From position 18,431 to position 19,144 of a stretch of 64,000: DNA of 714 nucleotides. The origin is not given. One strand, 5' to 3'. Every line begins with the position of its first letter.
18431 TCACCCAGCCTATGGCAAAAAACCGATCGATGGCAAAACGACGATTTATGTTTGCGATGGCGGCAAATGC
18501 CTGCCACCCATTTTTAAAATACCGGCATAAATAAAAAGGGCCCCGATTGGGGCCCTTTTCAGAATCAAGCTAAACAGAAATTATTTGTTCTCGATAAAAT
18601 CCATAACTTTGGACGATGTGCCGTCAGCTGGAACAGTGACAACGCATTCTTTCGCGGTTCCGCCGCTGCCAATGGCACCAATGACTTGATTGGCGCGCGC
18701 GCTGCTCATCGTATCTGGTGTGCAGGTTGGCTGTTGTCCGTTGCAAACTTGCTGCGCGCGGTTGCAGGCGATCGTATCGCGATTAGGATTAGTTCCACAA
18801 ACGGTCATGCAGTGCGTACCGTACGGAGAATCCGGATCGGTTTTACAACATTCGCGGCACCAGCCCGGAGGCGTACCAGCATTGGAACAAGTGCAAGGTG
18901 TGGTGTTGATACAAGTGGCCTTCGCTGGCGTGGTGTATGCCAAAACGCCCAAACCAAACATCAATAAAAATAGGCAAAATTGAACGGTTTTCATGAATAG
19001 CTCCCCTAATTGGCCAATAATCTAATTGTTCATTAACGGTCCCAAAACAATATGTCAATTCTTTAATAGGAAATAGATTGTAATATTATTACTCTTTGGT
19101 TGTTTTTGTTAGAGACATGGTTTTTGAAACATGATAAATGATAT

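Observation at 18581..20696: Secreted cysteine-rich mini-protein divergently paired with a coupled two-gene membrane module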

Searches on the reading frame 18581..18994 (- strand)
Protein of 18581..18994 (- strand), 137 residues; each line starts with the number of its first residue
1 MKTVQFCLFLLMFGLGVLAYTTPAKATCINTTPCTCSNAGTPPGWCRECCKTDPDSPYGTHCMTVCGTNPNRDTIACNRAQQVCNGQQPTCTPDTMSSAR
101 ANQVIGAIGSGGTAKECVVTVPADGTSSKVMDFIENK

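Call 5: search_protein_families(library=pfam, proteins=[window:18581-18994:-], max_evalue=0.1)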
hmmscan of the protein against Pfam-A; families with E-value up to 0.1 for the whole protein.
window:18581-18994:- (137 aa): 0 families

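Call 6: search_protein_families(library=ncbifam, proteins=[window:18581-18994:-], max_evalue=1)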
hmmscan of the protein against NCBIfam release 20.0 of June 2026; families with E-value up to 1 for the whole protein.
window:18581-18994:- (137 aa): 0 families

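Call 7: find_homologous_proteins(query=window:18581-18994:-, max_evalue=0.01)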
Query window:18581-18994:- (137 aa): 1 proteins with E <= 0.01 among 5 candidates.
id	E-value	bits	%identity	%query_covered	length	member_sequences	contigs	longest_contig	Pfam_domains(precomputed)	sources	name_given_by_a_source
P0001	6.9e-88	310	99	100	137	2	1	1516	-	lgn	-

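Call 8: find_encoding_contigs(protein=window:18581-18994:-, flank=8000)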
Protein window:18581-18994:- (137 aa): 13 contigs read that carry it; 6 places shown.
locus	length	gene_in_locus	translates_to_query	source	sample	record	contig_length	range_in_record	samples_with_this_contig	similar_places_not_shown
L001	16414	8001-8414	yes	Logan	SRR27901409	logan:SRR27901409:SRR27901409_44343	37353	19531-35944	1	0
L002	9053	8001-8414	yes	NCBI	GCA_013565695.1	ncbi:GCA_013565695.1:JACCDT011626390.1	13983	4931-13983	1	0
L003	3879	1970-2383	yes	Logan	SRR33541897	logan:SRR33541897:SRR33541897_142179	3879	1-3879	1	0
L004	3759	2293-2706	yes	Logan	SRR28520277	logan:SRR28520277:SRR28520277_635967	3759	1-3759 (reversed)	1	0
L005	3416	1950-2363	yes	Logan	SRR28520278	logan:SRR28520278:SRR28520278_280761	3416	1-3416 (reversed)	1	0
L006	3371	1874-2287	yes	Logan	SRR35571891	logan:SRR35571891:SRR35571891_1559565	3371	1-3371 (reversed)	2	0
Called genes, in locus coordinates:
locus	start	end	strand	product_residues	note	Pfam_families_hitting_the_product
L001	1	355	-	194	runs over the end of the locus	PF01121:CoaE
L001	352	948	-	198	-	PF02545:Maf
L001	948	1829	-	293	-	PF03618:Kinase-PPPase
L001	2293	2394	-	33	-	-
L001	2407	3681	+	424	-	PF07498:Rho_N, PF07497:Rho_RNA_bind, PF00006:ATP-synt_ab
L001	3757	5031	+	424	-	-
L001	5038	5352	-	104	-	-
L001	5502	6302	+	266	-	PF01738:DLH, PF12146:Hydrolase_4 (faint), PF00326:Peptidase_S9 (faint), PF02230:Abhydrolase_2 (weak)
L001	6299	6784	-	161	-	-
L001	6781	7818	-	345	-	-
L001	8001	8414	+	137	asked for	-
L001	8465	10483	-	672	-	PF03190:Thioredox_DsbH, PF13899:Thioredoxin_7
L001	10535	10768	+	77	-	PF20099:DUF6489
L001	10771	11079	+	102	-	-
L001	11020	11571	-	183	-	-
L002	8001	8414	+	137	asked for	-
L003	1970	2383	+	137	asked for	-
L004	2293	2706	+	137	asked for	-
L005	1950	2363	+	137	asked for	-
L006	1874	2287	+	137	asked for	-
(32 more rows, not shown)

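Call 12: list_cluster_members(proteins=[window:18581-18994:-, window:19177-20214:+, window:20211-20696:+, window:21964-23253:-, window:23314-24588:-])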
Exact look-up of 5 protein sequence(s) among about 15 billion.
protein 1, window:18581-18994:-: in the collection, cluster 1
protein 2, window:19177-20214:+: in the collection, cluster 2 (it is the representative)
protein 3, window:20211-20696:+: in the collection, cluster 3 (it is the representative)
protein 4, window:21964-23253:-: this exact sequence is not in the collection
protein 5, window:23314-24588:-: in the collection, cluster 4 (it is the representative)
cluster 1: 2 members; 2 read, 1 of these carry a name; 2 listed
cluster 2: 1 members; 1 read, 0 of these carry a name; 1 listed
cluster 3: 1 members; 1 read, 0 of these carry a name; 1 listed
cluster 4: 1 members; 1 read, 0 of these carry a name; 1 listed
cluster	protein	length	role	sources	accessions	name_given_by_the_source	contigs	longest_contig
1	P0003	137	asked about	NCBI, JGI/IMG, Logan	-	hypothetical protein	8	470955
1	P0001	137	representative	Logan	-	-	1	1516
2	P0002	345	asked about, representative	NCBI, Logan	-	-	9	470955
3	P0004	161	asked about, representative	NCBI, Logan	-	-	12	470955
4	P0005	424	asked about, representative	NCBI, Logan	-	-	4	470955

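Call 13: search_protein_representatives(protein=window:18581-18994:-)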
Query: 137 residues. Proteins with E-value up to 0.001 (for the whole library): 8; up to 1e-10: 6; up to 1e-30: 1. The best 8 are listed.
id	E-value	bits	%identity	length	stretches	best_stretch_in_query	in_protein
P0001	2.2e-88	309.8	99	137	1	1-137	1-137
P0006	3.6e-21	91.9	49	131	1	6-107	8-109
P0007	2.8e-16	76.1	43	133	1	5-108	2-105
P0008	2.8e-13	66.3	45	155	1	23-122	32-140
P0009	7.9e-12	61.6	42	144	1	6-124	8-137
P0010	6.6e-11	58.6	49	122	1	9-90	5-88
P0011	5.1e-07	46.0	32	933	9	97-133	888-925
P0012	8.3e-06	42.1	41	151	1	4-111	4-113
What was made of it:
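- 18581..18994 (-): Gene for the 137-aa cysteine-rich exported protein (founding member of a 7-cluster family). Six homologues with E 4e-21 to 8e-6 (call 13).
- Six relatives among 1.84 billion representatives (call 13). Family restricted to one lineage (call 13).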

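Call 17: find_encoding_contigs(protein=P0006, flank=8000, max_places=4)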
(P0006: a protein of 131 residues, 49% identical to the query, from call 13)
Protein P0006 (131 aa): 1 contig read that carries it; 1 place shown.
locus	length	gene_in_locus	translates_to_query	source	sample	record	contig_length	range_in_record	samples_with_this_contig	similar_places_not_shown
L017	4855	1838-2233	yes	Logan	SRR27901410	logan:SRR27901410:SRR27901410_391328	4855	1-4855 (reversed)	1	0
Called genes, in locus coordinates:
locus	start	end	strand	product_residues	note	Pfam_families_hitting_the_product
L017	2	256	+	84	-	?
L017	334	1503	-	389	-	-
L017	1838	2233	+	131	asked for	-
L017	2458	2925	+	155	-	-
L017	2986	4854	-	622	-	?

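Call 18: find_encoding_contigs(protein=P0007, flank=8000, max_places=4)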
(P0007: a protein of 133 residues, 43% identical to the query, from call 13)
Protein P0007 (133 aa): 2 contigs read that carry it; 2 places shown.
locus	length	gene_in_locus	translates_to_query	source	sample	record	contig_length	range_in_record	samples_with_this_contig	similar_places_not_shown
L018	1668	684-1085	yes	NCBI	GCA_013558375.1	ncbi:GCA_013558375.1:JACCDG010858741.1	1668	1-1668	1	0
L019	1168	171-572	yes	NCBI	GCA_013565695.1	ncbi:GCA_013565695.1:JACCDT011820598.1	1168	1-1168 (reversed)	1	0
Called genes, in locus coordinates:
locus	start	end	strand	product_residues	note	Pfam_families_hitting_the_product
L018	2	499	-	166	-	?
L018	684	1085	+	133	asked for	-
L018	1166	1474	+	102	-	-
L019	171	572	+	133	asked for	-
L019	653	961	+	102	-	-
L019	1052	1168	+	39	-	?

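Call 21: find_encoding_contigs(protein=P0009, flank=8000, max_places=4)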
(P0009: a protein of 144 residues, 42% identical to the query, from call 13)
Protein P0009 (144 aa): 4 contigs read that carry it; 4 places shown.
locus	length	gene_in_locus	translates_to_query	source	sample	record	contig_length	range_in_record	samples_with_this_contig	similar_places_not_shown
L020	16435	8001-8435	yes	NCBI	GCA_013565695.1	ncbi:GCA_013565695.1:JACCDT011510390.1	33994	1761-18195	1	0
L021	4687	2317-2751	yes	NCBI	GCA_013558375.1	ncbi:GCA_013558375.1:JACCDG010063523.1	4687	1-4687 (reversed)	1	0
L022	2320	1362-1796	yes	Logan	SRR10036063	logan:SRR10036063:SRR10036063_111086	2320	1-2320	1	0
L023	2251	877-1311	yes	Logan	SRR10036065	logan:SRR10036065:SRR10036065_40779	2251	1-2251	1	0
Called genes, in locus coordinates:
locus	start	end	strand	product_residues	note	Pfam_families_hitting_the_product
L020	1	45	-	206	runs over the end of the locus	PF01121:CoaE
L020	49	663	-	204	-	PF02545:Maf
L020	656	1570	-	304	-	PF03618:Kinase-PPPase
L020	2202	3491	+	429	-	PF07498:Rho_N, PF07497:Rho_RNA_bind, PF00006:ATP-synt_ab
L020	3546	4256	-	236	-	PF01738:DLH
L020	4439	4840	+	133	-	-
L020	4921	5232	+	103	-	-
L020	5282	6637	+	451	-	PF10396:TrmE_N, PF12631:MnmE_helical, PF00350:Dynamin_N (weak), PF01926:MMR_HSR1, PF02421:FeoB_N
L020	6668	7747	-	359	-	-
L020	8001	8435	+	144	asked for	-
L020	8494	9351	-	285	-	-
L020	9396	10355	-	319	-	-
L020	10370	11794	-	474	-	-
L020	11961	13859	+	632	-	PF01134:GIDA, PF12831:FAD_oxidored (weak), PF21680:GIDA_C_1st, PF13932:SAM_GIDA_C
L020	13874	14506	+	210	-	PF02527:GidB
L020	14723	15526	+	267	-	PF00142:Fer4_NifH, PF01656:CbiA, PF02374:ArsA_ATPase (weak), PF06564:CBP_BcsQ, PF09140:MipZ, PF10609:ParA, PF13614:AAA_31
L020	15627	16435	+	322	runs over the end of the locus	PF02195:ParB_N, PF17762:HTH_ParB, PF23552:ParB_C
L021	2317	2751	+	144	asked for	-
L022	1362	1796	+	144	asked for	-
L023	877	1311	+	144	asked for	-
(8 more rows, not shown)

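Call 22: find_encoding_contigs(protein=P0010, flank=8000, max_places=4)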
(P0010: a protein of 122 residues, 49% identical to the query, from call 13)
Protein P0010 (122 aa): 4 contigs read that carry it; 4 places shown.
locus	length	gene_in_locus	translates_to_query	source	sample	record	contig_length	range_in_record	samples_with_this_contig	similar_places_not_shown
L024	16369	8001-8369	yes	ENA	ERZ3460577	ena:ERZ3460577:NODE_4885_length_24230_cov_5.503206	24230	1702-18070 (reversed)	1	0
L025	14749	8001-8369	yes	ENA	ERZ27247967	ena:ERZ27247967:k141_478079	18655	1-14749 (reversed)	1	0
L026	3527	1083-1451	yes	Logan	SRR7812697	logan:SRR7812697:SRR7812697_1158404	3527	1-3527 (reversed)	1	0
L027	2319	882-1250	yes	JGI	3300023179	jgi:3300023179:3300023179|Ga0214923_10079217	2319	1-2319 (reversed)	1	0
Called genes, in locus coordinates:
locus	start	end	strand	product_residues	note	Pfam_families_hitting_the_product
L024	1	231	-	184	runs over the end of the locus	PF01121:CoaE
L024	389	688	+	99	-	-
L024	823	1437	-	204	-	PF02545:Maf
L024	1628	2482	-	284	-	PF03618:Kinase-PPPase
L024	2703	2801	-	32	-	-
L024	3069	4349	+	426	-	PF07498:Rho_N, PF07497:Rho_RNA_bind, PF00006:ATP-synt_ab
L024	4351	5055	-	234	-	PF02397:Bac_transf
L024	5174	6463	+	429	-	-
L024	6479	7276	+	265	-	PF01738:DLH, PF12146:Hydrolase_4 (faint), PF00326:Peptidase_S9 (faint), PF02230:Abhydrolase_2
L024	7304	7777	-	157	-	-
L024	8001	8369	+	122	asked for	-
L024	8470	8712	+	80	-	PF20099:DUF6489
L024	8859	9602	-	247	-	-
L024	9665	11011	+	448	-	PF10396:TrmE_N, PF12631:MnmE_helical, PF01926:MMR_HSR1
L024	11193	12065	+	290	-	-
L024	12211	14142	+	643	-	PF00890:FAD_binding_2 (weak), PF01134:GIDA, PF12831:FAD_oxidored, PF21680:GIDA_C_1st, PF13932:SAM_GIDA_C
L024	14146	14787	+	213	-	PF02527:GidB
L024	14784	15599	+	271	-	PF00142:Fer4_NifH (weak), PF01656:CbiA, PF02374:ArsA_ATPase (weak), PF06564:CBP_BcsQ (weak), PF09140:MipZ, PF10609:ParA, PF13614:AAA_31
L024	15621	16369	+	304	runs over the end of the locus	PF02195:ParB_N, PF17762:HTH_ParB, PF23552:ParB_C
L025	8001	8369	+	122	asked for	-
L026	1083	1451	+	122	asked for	-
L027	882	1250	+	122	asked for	-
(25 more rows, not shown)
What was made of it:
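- In L017 the same DLH-to-DsbH-like order is seen on a short contig (calls 8, 17, 21, 22).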

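Call 23: find_encoding_contigs(protein=P0012, flank=8000, max_places=4)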
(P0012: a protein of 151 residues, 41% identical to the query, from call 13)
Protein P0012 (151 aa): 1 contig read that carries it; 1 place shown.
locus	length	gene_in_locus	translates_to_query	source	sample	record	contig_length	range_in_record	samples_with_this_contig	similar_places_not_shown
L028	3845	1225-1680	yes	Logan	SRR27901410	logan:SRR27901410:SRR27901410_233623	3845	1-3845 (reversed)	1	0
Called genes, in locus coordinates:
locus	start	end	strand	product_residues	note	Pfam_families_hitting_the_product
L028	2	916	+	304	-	?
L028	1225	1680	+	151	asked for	-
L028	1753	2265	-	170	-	-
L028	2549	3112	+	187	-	PF00213:OSCP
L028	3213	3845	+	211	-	?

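Call 24: find_related_loci(query=A1, collection=genome_contigs, flank=10000)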
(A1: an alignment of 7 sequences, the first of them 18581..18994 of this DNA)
Query A1 (137 aa) in genome_contigs; peptide patterns used: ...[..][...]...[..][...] (x = any residue, [..] = any of these).
38 stretches matched a pattern, but none encodes a relative of the query by tblastn (E <= 1e-3).
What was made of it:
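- Tried and rejected: A family-pattern scan of the species-representative genomes found nothing (call 24).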

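Call 31: find_related_loci(query=A1, collection=metagenome_contigs, flank=6000)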
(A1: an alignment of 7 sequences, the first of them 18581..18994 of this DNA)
Query A1 (137 aa) in metagenome_contigs; peptide patterns used: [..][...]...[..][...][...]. (x = any residue, [..] = any of these).
88 stretches matched a pattern; 4 encode a relative of the query (tblastn E <= 1e-3); 3 distinct loci.
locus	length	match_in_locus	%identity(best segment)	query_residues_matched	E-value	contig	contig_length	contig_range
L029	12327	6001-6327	42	4-112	5e-23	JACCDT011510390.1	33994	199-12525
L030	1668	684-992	42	4-106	6e-22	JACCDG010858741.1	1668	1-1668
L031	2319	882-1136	48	1-87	2e-15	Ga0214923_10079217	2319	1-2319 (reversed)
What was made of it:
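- Tried and rejected: The metagenome scan found only loci already known (call 31).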

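Call 40: search_solved_structures(query=A1, max_evalue=10, show_alignments=2)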
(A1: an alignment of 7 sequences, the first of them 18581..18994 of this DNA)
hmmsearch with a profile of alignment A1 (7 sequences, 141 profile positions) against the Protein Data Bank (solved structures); distinct sequences matched with E-value up to 10: 0.
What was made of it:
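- On Kazal-type inhibitors: No PDB profile hit (call 40).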

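Call 48: predict_structure(alignment_id=A1)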
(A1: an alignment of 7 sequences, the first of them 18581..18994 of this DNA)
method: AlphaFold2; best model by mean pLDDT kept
length: 137 residues; sequences in the alignment: 7
mean_pLDDT: 59.3   pTM: 0.47
mean pLDDT of the five models: 59.3, 59.0, 58.6, 57.5, 56.9
residues with pLDDT >= 90: 0; 70-90: 48; 50-70: 36; < 50: 53
segments of 3 or more residues with pLDDT < 50: 18-25, 93-137
pLDDT, mean of each block of 10 residues (from residue 1): 63 54 52 78 78 69 78 83 74 47 38 37 36 37
secondary structure, 60 per line:
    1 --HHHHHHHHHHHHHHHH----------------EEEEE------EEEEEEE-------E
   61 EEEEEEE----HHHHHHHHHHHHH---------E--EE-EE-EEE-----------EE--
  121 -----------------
elements in order: H3-18 E35-39 E46-52 E60-67 H72-84 E103-105
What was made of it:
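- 18722..18916 (-): Disulfide-rich core, residues 27-91, with 11 Cys. Predicted as three strands (35-39, 46-52, 60-67) and a helix (72-84). AlphaFold2 with A1: pLDDT 69-83 over residues 31-90 (call 48).
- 18584..18721 (-): Variable tail, residues 92-137, 52% S/T/G/A/P/N and predicted disordered. It holds the 12th Cys (C117). pLDDT <50 for residues 93-137 (call 48).
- If the predicted strands 46-52 and 60-67 (call 48) form a hairpin with residue 52 opposite residue 60, then C50 faces C62 and C46 faces C66. The model of the small protein is only moderately confident (mean pLDDT 59, call 48).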

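Call 51: fold_search(model_id=the predicted structure, library=pdb)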
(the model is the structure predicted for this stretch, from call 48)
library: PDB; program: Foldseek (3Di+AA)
matches with E <= 10: 21; with E <= 0.001: 0
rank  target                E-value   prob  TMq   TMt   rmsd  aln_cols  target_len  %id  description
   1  6txd_A                4.2e+00  0.03  0.14  0.08  13.3        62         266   16  Variant W229D/F290W-12 of the last common ancestor of Gram-negative bacteria beta-lactamase class A (GNCA4) (released 2020-06-03)
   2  2gid_G                4.5e+00  0.05  0.20  0.18  11.0        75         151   13  Crystal structures of trypanosoma bruciei MRP1/MRP2 (released 2006-09-05)
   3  1a8t_B                5.4e+00  0.06  0.23  0.15   9.1        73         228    4  METALLO-BETA-LACTAMASE IN COMPLEX WITH L-159,061 (released 1998-10-14)
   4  3uid_B                5.4e+00  0.03  0.19  0.18   6.1        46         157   17  Crystal Structure of Protein Ms6760 from Mycobacterium smegmatis (released 2011-11-23)
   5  4p5o_G                5.7e+00  0.06  0.19  0.15  15.1        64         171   14  Structure of an RBX1-UBC12~NEDD8-CUL1-DCN1 complex: a RING-E3-E2~ubiquitin-like protein-substrate intermediate trapped (released 2014-07-02)
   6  3dwa_C                5.7e+00  0.04  0.20  0.22   6.4        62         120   13  Crystal structure of the B-subunit of the AB5 toxin from E. coli (released 2008-11-04)
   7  3sse_B                5.7e+00  0.03  0.15  0.14  19.5        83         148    7  DNA binding domain of restriction endonuclease bound to DNA (released 2012-05-23)
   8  9exk                  6.1e+00  0.06  0.22  0.04   8.5        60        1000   10  Scalable protein design using hallucination in a relaxed sequence space (released 2024-10-16)
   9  8udt_A                6.1e+00  0.04  0.19  0.11   6.6        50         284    8  The X-RAY co-crystal structure of human FGFR3 and KIN-3248 (released 2024-02-07)
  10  1y8x_A                7.3e+00  0.08  0.19  0.17   3.3        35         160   11  Structural basis for recruitment of Ubc12 by an E2-binding domain in NEDD8's E1 (released 2005-02-08)
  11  8ik4_B                7.3e+00  0.03  0.15  0.14  19.9        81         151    9  Structure of DNA binding domain of McrBC endonuclease bound to hemimethylated DNA: L68F mutant (released 2024-02-28)
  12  7pd7_D                8.2e+00  0.01  0.15  0.10  11.2        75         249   12  Crocagin methyl transferase CgnL (released 2022-08-17)
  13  6gcf_A                8.2e+00  0.01  0.15  0.13  12.9        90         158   11  DNA binding domain of restriction endonuclease McrBC in complex with N4-methylcytosine DNA (released 2018-09-19)
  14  5ng5_C                8.2e+00  0.01  0.12  0.04  17.8        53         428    8  multi-drug efflux; membrane transport; RND superfamily; Drug resistance (released 2017-04-19)
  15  7vgi_B                8.7e+00  0.06  0.18  0.02   3.6        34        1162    3  Cryo-EM structure of the human P4-type flippase ATP8B1-CDC50A in the auto-inhibited E2P state (released 2022-03-30)
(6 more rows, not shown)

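Call 52: search_protein_families(library=pfam, proteins=[L020:8494-9351:-, L020:9396-10355:-, L020:10370-11794:-, L024:8859-9602:-, L024:7304-7777:-, L028:1753-2265:-], max_evalue=0.01)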
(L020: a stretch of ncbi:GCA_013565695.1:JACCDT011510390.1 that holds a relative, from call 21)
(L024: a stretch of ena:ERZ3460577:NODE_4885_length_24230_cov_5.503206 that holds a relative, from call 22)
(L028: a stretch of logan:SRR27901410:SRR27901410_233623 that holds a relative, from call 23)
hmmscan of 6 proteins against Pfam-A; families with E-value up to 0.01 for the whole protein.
L020:8494-9351:- (285 aa): 0 families

L020:9396-10355:- (319 aa): 0 families

L020:10370-11794:- (474 aa): 0 families

L024:8859-9602:- (247 aa): 2 families
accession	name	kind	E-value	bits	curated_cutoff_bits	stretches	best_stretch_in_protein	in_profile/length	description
PF12796.13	Ank_2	-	0.0016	19.4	27.3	1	28-132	3-86/90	Ankyrin repeats (3 copies)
PF00023.36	Ank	-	0.0074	17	21.1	0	109-132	6-28/33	Ankyrin repeat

L024:7304-7777:- (157 aa): 0 families

L028:1753-2265:- (170 aa): 0 families

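Call 57: search_protein_families(library=padloc, proteins=[window:18581-18994:-], max_evalue=1)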
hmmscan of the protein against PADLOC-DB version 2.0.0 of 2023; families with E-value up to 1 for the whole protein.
window:18581-18994:- (137 aa): 0 families

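Call 58: search_protein_families(library=phrogs, proteins=[window:18581-18994:-], max_evalue=1)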
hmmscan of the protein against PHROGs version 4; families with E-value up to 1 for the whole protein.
window:18581-18994:- (137 aa): 0 families
